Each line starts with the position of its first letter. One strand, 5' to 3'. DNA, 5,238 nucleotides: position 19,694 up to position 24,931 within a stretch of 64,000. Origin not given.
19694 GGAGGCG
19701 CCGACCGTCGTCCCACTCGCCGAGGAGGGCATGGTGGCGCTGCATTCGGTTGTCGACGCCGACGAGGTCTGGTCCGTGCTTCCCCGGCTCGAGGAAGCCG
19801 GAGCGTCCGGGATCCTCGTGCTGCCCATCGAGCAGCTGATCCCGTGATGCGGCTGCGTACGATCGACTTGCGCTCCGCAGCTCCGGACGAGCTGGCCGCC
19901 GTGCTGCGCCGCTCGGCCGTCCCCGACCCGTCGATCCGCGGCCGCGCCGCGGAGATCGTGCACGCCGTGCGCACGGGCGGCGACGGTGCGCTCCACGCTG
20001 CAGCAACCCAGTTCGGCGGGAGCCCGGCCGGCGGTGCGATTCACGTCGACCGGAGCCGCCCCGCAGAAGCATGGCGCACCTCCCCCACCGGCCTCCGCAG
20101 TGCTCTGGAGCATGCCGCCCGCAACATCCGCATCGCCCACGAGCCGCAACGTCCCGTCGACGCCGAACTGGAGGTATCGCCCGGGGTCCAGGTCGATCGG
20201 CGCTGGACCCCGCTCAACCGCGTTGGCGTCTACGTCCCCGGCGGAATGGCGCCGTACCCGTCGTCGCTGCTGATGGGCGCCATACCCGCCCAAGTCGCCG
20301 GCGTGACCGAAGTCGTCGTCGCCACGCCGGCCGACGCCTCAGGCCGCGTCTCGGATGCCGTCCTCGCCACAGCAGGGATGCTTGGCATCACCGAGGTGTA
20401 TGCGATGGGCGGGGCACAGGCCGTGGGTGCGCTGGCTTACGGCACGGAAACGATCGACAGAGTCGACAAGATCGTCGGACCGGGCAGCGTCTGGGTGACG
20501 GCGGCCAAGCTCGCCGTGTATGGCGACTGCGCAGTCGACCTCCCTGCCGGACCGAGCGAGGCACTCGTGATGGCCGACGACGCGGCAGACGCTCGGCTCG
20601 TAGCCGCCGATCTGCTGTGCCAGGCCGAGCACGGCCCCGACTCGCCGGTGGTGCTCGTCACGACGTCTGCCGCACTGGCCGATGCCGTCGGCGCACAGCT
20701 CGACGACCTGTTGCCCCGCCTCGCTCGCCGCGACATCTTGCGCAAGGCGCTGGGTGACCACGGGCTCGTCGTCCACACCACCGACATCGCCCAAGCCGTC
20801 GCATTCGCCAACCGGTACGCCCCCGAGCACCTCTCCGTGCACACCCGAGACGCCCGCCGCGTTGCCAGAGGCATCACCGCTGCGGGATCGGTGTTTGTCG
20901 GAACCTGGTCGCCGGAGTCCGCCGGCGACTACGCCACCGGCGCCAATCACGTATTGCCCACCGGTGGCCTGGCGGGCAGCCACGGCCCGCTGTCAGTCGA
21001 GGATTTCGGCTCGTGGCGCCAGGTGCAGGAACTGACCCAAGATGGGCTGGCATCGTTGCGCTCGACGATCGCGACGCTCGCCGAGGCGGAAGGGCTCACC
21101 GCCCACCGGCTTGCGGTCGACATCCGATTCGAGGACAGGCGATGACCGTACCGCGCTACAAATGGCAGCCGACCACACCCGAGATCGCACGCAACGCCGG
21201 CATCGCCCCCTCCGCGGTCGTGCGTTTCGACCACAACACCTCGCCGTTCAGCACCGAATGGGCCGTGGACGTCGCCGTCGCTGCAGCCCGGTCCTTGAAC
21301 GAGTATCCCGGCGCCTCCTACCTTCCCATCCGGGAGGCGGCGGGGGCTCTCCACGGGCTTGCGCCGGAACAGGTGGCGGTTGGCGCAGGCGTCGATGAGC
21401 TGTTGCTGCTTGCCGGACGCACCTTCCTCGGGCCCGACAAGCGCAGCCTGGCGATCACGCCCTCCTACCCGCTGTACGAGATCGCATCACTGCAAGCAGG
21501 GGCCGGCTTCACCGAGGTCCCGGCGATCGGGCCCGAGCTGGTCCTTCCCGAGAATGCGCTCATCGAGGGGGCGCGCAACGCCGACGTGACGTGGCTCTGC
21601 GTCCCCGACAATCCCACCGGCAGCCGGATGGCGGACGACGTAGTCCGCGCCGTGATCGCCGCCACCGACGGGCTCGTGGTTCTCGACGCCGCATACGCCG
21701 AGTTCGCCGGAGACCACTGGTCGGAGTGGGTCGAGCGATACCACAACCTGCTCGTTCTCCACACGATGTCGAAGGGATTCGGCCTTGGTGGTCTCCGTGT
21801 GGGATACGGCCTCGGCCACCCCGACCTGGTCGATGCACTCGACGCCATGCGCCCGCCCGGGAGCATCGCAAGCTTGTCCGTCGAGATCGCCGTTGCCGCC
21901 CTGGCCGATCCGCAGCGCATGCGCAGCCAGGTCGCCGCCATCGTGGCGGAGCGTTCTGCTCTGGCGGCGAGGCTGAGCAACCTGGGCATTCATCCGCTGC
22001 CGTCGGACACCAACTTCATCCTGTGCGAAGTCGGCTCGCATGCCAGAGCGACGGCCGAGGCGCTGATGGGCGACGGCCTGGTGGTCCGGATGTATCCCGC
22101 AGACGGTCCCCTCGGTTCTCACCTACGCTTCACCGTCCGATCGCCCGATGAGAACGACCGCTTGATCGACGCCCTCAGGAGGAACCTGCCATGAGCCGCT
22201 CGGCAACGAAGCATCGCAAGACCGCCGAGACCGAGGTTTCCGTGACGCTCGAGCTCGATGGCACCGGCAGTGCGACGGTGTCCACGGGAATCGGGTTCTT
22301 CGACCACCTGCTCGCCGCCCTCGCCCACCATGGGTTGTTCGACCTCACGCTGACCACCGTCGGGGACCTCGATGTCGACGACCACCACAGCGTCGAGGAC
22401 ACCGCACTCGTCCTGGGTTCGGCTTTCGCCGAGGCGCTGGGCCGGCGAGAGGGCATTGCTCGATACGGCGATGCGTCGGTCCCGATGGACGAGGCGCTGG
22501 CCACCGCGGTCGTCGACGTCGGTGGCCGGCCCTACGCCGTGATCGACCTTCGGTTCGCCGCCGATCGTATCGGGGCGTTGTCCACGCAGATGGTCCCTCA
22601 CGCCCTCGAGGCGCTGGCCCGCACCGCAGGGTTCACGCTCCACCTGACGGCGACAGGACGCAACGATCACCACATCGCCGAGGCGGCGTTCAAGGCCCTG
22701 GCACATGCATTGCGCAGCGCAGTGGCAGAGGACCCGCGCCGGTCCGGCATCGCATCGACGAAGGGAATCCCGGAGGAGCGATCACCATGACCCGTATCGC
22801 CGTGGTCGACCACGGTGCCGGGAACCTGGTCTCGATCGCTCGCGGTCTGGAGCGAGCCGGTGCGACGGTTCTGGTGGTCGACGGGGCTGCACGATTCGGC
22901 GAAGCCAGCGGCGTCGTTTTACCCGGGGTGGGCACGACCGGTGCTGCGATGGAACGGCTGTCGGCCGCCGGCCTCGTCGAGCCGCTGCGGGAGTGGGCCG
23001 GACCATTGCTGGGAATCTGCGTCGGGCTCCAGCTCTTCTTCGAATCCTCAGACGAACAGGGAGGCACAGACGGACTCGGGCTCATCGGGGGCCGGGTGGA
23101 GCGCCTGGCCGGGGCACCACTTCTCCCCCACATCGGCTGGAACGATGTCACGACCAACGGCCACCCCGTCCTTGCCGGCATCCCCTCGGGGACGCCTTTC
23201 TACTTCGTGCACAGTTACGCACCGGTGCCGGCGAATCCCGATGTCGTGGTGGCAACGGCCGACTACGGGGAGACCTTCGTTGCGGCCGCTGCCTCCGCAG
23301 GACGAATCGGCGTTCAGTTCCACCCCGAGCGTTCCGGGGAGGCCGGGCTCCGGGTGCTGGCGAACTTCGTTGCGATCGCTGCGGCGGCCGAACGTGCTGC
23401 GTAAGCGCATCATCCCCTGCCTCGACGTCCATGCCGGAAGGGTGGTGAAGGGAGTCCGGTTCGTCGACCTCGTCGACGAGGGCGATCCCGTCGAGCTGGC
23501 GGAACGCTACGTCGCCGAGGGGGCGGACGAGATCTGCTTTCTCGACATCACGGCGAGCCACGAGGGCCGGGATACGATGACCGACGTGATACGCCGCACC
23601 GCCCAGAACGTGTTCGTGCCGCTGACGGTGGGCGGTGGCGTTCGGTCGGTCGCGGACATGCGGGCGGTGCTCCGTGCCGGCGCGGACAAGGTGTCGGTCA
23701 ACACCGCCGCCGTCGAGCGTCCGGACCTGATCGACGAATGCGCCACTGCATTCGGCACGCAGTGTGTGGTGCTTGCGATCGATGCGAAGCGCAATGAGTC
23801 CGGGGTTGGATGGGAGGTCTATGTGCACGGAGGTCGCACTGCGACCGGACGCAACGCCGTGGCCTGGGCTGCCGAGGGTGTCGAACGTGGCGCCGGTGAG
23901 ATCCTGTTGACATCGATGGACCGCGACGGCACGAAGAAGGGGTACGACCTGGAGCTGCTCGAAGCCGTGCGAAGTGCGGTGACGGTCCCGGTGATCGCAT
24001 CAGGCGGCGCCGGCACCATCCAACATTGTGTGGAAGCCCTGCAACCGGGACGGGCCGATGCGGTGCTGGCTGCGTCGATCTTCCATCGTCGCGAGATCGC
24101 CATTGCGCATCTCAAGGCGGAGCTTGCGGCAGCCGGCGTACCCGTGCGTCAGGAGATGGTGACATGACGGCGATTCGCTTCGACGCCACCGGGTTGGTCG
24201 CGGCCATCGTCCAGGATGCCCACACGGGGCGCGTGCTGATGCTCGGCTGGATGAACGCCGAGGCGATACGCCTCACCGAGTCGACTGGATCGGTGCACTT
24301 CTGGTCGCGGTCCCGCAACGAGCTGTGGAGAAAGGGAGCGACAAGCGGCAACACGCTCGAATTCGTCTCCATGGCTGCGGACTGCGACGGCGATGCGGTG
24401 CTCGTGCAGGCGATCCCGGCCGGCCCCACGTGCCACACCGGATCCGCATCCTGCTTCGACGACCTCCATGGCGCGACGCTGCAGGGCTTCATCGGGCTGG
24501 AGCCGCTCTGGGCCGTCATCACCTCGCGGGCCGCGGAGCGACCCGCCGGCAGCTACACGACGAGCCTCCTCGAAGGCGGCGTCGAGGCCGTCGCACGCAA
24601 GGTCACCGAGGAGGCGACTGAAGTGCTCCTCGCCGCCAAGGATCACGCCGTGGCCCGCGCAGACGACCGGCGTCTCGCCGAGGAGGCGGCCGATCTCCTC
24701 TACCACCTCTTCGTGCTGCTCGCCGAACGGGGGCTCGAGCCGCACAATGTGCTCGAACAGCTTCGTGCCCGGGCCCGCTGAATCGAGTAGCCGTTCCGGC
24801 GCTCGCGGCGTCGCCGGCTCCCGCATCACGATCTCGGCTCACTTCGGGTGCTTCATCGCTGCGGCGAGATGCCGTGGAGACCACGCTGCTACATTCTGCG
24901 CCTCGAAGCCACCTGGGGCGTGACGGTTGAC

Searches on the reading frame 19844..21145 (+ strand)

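Call 20: search_protein_families(library=pfam, proteins=[window:19844-21145:+], max_evalue=0.00001)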
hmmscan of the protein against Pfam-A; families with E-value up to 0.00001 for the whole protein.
window:19844-21145:+ (433 aa): 1 family
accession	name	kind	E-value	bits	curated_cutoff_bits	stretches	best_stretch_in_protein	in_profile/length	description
PF00815.25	Histidinol_dh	-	8.3e-147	489.9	27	1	23-429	3-411/411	Histidinol dehydrogenase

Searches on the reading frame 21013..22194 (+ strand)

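Call 20: search_protein_families(library=pfam, proteins=[window:21013-22194:+], max_evalue=0.00001)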
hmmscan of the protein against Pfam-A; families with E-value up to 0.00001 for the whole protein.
window:21013-22194:+ (393 aa): 1 family
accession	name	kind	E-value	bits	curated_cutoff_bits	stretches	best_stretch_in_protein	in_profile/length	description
PF00155.27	Aminotran_1_2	-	2.8e-39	135.8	19.7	1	86-388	28-361/361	Aminotransferase class I and II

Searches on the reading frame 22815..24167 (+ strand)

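Call 20: search_protein_families(library=pfam, proteins=[window:22815-24167:+], max_evalue=0.00001)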
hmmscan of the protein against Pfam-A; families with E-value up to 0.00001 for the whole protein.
window:22815-24167:+ (450 aa): 4 families
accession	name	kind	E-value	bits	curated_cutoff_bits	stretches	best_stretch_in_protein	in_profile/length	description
PF00977.27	His_biosynth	-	6.5e-84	281.4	23.6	1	198-428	1-227/228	Histidine biosynthesis protein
PF05690.20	ThiG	-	2.5e-06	27.5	23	0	258-314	166-221/247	Thiazole biosynthesis protein ThiG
PF01207.24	Dus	-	5e-06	26.3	20.4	0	255-315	172-232/311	Dihydrouridine synthase (Dus)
PF03060.21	NMO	-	8e-06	25.9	28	0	377-417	180-219/331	Nitronate monooxygenase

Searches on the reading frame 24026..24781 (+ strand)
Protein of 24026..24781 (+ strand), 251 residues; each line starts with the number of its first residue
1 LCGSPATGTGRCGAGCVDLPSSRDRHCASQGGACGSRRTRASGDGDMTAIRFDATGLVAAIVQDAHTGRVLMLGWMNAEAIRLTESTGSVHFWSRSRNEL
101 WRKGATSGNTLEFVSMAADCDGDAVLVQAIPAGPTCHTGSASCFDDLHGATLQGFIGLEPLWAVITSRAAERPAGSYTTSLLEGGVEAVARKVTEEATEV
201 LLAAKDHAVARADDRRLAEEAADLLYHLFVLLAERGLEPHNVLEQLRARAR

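Call 20: search_protein_families(library=pfam, proteins=[window:24026-24781:+], max_evalue=0.00001)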
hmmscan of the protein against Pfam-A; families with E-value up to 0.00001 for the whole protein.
window:24026-24781:+ (251 aa): 2 families
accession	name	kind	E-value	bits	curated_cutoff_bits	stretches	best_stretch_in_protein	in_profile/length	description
PF01502.23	PRA-CH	-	3e-31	107.5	27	1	72-144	1-73/74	Phosphoribosyl-AMP cyclohydrolase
PF01503.22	PRA-PH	-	4.1e-17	62.8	21.3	1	163-249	6-85/86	Phosphoribosyl-ATP pyrophosphohydrolase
